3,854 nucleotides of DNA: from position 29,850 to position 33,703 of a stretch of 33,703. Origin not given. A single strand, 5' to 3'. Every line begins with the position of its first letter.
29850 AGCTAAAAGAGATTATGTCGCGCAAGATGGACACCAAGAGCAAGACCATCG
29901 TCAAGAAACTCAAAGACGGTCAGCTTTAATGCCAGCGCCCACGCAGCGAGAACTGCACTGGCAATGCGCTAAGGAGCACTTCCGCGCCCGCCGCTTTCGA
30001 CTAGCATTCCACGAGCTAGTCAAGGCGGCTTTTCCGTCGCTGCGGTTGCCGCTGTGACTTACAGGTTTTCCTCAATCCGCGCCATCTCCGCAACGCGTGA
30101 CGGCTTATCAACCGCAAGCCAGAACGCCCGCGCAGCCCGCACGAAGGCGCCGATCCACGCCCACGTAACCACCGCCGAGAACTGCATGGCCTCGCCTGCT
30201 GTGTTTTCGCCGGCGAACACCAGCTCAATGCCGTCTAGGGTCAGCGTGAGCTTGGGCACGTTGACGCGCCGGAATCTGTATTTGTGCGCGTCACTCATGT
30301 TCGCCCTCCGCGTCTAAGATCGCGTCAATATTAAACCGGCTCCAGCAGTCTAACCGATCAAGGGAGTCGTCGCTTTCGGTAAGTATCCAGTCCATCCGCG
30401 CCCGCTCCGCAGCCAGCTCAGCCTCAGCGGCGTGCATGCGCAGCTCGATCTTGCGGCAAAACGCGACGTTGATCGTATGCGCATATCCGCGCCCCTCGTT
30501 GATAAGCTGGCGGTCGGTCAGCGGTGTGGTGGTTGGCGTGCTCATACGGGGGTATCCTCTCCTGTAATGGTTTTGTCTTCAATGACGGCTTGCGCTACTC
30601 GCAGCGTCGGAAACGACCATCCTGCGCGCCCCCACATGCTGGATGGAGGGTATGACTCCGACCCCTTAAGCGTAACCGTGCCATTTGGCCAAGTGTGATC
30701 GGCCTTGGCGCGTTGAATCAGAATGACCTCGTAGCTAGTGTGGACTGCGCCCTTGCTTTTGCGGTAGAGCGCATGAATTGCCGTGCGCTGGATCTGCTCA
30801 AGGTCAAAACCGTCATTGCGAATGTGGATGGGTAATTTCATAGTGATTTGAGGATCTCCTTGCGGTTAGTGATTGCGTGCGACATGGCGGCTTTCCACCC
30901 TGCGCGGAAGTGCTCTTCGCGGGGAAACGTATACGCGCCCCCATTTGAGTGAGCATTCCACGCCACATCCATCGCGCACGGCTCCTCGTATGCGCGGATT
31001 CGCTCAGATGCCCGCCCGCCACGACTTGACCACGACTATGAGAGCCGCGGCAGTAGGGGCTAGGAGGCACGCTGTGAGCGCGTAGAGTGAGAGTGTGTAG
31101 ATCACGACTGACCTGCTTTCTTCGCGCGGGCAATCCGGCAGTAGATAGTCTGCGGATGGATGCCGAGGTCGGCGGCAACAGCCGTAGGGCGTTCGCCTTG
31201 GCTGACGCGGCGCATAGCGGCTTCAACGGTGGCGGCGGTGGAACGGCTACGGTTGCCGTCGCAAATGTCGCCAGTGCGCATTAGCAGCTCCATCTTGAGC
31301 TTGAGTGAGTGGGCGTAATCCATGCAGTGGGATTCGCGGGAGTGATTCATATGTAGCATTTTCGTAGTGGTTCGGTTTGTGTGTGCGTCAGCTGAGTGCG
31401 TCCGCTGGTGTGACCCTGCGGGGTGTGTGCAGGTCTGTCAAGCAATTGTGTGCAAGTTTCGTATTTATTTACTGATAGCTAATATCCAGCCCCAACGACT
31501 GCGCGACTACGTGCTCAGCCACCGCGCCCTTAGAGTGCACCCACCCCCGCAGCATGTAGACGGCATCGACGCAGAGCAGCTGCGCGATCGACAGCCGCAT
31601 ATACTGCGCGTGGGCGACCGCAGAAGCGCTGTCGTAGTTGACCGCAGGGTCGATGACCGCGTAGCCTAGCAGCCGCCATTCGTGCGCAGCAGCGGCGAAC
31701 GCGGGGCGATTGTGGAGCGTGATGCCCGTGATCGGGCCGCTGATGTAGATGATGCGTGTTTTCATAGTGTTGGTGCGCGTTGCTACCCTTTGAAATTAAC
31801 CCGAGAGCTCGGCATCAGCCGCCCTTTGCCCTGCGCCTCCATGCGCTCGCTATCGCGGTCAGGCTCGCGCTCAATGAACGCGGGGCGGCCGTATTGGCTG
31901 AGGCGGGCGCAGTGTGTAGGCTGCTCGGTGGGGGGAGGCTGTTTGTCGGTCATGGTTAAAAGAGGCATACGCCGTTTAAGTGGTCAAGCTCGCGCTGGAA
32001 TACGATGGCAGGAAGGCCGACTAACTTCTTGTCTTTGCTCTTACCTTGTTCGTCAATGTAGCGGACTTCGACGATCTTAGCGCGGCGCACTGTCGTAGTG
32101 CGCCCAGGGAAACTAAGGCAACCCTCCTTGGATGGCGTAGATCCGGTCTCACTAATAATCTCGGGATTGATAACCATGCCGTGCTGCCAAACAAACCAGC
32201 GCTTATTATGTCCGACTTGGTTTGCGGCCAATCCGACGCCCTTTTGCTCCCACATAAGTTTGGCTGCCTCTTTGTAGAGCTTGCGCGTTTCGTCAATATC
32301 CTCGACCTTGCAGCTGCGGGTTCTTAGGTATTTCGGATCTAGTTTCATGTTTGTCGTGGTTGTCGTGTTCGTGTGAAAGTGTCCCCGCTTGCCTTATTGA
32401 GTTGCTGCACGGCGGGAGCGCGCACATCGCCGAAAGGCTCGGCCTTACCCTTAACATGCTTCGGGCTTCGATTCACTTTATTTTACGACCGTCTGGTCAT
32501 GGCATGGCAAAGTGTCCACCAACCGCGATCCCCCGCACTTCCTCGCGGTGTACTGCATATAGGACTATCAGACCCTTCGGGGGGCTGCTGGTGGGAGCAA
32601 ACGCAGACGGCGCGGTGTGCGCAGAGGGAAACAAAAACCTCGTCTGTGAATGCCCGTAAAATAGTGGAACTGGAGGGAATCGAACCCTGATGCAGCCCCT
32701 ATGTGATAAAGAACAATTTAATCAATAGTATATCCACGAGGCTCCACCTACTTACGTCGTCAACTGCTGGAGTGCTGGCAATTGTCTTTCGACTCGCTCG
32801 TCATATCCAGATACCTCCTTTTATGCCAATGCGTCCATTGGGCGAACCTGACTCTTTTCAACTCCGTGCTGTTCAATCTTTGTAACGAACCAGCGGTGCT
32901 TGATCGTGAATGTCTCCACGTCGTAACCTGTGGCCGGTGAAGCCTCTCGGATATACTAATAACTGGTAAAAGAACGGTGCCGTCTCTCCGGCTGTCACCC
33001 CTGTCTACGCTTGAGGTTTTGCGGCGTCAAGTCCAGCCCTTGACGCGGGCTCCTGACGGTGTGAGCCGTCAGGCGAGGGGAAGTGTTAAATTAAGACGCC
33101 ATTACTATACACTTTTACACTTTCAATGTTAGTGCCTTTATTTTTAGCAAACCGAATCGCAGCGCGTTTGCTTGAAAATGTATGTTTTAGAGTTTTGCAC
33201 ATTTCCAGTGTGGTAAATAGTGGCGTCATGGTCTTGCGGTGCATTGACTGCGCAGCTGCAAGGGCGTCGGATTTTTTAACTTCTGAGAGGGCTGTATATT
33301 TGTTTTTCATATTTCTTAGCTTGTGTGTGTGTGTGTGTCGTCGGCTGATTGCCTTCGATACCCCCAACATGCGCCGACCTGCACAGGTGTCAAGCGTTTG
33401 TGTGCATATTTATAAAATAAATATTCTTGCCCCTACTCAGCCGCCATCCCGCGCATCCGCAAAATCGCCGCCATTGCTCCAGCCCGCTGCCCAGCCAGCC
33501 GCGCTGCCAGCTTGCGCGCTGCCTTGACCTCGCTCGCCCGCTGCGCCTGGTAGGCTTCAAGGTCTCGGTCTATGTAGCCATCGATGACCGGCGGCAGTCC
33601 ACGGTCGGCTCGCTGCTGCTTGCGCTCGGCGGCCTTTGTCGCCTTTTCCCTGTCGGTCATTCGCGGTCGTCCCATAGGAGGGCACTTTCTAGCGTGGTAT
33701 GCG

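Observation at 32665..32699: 35-nt minihelix that mimics the tRNA-like domain of tmRNA and carries the alanine identity set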

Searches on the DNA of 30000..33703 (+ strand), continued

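Call 74: search_with_rna_model(model_id=R1, sources=[L262, L263, L264, L265, L266, L267, L268, L269, L270, L271, L272, L273, L274, L275, L276, L277, L278, L279, L280, L281, L282, L283, L284, L285, L286, L287, L288, L289, L290, L291, L292, L293, L294, L295, L296, L297, L298, L299, L300, L301, L302, L303, L304, L305, L306, L307, L308, L309, L310, L311, L312, L313, L314, L315, L316, L317, L318, L319, L320, L321, L322, L323, L324, L325, L326, L327, L328, L329, L330, L331, L332, L333, L334, L335, L336, L337, L338, L339, L340, L341, L139, L140, L142, L143], max_evalue=1, show_alignments=4)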
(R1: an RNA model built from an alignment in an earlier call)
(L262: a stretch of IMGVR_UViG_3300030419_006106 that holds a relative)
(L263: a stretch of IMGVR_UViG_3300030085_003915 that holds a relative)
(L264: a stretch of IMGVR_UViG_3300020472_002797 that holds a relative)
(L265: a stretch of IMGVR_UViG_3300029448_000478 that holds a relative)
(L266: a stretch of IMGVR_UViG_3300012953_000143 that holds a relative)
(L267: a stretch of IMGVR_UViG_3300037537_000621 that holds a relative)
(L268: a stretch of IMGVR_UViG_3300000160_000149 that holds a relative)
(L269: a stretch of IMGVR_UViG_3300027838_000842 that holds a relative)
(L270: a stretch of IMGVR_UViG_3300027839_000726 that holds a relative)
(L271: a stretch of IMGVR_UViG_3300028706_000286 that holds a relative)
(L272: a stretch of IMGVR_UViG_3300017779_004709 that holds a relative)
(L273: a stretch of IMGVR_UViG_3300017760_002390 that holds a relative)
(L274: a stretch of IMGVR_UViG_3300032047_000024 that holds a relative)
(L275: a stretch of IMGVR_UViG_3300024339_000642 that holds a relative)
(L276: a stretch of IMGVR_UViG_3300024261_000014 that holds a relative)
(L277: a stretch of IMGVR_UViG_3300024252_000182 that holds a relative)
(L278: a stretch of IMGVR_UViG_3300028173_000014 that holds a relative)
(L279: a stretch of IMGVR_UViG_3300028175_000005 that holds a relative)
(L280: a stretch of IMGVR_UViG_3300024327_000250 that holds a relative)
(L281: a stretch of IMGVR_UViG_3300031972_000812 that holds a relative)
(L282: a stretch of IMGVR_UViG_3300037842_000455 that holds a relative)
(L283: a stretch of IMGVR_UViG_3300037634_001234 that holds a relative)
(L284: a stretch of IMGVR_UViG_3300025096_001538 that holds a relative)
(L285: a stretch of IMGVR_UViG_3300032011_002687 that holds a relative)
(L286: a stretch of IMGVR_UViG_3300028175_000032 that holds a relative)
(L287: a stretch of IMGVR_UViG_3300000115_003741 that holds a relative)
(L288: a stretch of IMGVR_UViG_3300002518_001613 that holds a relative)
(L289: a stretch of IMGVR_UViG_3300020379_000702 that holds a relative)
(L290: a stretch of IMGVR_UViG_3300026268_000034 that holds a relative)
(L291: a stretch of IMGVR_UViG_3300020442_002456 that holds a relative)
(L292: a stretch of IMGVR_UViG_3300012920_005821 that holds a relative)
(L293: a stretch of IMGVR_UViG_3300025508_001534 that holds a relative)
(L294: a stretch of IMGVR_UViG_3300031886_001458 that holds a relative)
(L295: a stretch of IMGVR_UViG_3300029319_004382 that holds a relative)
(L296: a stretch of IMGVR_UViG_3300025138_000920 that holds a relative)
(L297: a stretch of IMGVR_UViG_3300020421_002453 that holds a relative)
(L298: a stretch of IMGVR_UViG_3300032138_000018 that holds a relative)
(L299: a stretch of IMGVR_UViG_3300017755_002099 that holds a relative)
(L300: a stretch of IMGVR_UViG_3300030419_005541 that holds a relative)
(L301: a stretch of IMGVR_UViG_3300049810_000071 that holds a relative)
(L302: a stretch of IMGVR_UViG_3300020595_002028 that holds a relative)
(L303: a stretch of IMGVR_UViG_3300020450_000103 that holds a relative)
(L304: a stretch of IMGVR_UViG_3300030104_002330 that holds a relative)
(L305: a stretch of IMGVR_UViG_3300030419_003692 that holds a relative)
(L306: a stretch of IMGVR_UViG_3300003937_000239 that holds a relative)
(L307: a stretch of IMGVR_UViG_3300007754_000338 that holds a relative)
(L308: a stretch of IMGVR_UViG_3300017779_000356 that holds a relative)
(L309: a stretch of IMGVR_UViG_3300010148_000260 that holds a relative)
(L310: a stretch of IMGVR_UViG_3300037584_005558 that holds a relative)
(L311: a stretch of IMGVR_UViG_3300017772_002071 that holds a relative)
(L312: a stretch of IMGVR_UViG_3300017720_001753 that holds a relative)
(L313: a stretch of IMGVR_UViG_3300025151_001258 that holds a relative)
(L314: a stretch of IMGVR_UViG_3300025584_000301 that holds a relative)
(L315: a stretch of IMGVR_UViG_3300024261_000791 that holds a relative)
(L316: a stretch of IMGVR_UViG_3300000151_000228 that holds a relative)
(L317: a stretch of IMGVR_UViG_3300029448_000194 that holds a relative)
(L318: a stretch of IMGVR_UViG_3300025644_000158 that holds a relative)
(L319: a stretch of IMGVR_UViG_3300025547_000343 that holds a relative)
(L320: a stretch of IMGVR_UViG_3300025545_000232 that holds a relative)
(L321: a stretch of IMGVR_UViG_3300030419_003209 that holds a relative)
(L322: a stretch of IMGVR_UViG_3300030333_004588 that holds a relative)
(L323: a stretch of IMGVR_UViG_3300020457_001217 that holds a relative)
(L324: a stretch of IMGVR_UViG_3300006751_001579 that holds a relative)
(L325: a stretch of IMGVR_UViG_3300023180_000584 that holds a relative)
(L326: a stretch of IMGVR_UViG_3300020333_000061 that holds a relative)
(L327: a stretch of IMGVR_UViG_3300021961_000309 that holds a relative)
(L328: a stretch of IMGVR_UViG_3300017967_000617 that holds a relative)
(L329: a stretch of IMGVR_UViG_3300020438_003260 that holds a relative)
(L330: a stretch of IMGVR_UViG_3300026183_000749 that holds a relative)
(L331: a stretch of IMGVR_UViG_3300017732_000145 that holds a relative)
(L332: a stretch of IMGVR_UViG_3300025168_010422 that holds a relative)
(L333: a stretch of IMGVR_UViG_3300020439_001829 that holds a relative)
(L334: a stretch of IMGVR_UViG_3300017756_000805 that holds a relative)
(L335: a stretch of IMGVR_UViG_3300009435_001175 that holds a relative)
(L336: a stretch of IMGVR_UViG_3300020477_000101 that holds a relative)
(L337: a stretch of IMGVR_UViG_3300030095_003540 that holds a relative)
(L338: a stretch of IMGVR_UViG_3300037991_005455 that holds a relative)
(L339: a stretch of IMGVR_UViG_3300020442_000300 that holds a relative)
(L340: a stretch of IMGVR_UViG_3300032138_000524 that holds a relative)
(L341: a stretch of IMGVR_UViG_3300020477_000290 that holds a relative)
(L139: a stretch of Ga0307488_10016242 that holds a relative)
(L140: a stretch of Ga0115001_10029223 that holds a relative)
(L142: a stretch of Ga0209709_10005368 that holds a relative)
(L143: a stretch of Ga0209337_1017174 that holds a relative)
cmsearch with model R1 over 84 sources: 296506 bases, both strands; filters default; matches with E-value up to 1: 5.
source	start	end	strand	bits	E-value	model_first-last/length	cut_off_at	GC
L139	3454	3489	-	53.4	2e-10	1-35/35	no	0.67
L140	1579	1614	-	53.4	2e-10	1-35/35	no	0.67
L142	1627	1662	+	53.4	2e-10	1-35/35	no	0.67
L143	2495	2530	+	53.4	2e-10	1-35/35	no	0.67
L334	632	666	+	26.2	0.0015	1-35/35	no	0.57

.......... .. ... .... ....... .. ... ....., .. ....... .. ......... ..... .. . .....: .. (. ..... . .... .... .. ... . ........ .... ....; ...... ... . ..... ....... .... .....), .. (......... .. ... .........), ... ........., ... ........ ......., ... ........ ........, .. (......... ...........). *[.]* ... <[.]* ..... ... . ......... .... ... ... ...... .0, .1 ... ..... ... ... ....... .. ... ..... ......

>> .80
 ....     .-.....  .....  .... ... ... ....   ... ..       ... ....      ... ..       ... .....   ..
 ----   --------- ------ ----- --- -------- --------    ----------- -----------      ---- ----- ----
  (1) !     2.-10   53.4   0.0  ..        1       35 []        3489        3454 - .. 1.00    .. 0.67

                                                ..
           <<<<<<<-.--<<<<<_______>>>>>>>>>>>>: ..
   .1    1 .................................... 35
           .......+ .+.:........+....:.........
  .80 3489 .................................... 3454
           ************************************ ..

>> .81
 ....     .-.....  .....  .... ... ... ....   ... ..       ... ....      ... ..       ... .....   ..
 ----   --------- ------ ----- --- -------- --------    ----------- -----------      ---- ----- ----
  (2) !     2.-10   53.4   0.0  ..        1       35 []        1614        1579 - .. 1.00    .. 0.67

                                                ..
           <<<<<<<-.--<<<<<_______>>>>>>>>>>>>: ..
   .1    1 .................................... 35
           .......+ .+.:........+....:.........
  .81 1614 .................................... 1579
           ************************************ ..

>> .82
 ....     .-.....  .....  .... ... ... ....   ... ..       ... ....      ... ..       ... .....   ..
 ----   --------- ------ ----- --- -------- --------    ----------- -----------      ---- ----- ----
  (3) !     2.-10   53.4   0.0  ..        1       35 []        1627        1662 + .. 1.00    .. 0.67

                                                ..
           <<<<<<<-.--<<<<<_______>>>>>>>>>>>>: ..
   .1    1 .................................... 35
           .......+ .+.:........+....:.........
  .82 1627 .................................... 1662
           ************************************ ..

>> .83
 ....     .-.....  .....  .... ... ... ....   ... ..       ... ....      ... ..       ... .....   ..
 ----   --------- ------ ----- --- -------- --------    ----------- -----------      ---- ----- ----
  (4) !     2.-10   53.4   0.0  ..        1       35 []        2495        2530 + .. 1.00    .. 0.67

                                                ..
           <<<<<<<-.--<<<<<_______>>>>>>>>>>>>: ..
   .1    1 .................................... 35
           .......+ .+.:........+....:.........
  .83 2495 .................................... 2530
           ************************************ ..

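Call 93: search_dna_similar(query=window:32662-32699:-, collection=phages, mode=distant, max_evalue=10, max_rows=25)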
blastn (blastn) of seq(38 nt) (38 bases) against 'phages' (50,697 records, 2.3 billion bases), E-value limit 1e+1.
Records with a match: 687; places in all: 699; records where one place covers at least 80% of the query: 7.
Best place of each record, by identity: >=99% 506; 95-99% 30; 90-95% 99; 80-90% 52.
By first word of the organism name: Mycobacterium 245; Salmonella 134; Streptomyces 57; Escherichia 43; Enterococcus 37; Bacillus 31; Pseudomonas 21; Vibrio 14; Gordonia 13; Bacteriophage 9; and 28 more.
By host as written in the record: Mycobacterium smegmatis mc2 155 196; - 47; Salmonella enterica subsp. enterica serovar Enteritidis PT1 35; Mycobacterium smegmatis mc#155 27; Streptomyces griseus ATCC 10137 23; Salmonella sp. 12; Gordonia terrae 3612 11; Enterococcus faecalis 11; and 151 more.
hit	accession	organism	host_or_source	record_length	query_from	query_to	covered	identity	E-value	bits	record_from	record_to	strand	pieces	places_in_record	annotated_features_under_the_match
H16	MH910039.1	Mycobacterium phage Oscar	Mycobacterium smegmatis mc2 155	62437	5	36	84%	81.3%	6e+0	32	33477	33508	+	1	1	none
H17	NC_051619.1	Mycobacterium phage KiSi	Mycobacterium smegmatis mc2 155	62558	5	36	84%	81.3%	6e+0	32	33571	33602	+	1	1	none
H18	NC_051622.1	Mycobacterium phage MarkPhew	Mycobacterium smegmatis mc2 155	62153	5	36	84%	81.3%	6e+0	32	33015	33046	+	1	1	none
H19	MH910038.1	Mycobacterium phage LeMond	Mycobacterium smegmatis mc2 155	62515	5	36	84%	81.3%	6e+0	32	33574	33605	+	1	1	none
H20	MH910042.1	Mycobacterium phage Scarlett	Mycobacterium smegmatis mc2 155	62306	5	36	84%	81.3%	6e+0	32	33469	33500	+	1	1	none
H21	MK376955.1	Mycobacterium phage KiSi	Mycobacterium smegmatis mc2 155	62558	5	36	84%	81.3%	6e+0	32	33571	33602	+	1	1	none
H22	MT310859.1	Mycobacterium phage MarkPhew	Mycobacterium smegmatis mc2 155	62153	5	36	84%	81.3%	6e+0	32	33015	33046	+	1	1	none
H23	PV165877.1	Streptomyces phage CeilingFan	Streptomyces griseus ATCC 10137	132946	12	37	68%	92.3%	4e-2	39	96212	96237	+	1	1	186: tRNA-Cys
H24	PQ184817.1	Streptomyces phage Jollison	Streptomyces lividans JI 1326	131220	12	37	68%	92.3%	4e-2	39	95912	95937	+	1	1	182: tRNA-Cys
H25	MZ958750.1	Streptomyces phage Targaryen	Streptomyces lividans JI 1326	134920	12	37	68%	92.3%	4e-2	39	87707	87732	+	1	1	none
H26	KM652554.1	Streptomyces phage Jay2Jay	Streptomyces lividans JI1326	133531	12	37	68%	92.3%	4e-2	39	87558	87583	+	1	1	none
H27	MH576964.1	Streptomyces phage Starbow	Streptomyces griseus ATCC 10137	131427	12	37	68%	92.3%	4e-2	39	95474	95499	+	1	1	182: tRNA-Cys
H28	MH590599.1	Streptomyces phage Karimac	Streptomyces griseus ATCC 10137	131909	12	37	68%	92.3%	4e-2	39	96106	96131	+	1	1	184: tRNA-Cys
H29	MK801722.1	Streptomyces phage Birchlyn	Streptomyces griseus ATCC 10137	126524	12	37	68%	92.3%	4e-2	39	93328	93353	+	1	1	183: tRNA-Cys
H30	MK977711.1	Streptomyces phage Evy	Streptomyces griseus ATCC 10137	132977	12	37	68%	92.3%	4e-2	39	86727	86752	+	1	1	none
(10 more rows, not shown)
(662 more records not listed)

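Call 96: get_annotated_region(hit=H16, flank=1500)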
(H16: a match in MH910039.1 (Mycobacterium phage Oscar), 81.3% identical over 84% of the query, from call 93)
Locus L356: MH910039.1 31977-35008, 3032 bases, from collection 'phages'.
description: Mycobacterium phage Oscar, complete genome.
organism: Mycobacterium phage Oscar (NCBI taxid 2419613)
taxonomy: Viruses; Duplodnaviria; Heunggongvirae; Uroviricota; Caudoviricetes; Weiservirinae; Anayavirus
host: Mycobacterium smegmatis mc2 155; source: soil; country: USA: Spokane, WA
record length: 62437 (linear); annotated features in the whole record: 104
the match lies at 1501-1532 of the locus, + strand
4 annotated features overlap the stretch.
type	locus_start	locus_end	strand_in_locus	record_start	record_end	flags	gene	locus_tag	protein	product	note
CDS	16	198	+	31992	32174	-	43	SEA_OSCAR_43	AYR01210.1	hypothetical protein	-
CDS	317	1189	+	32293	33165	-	44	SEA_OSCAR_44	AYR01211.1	queuine tRNA-ribosyltransferase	-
CDS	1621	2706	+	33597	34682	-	45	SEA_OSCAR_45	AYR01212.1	tyrosine integrase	integrase, (Y-int)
CDS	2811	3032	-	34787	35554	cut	46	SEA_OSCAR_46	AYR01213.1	membrane protein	-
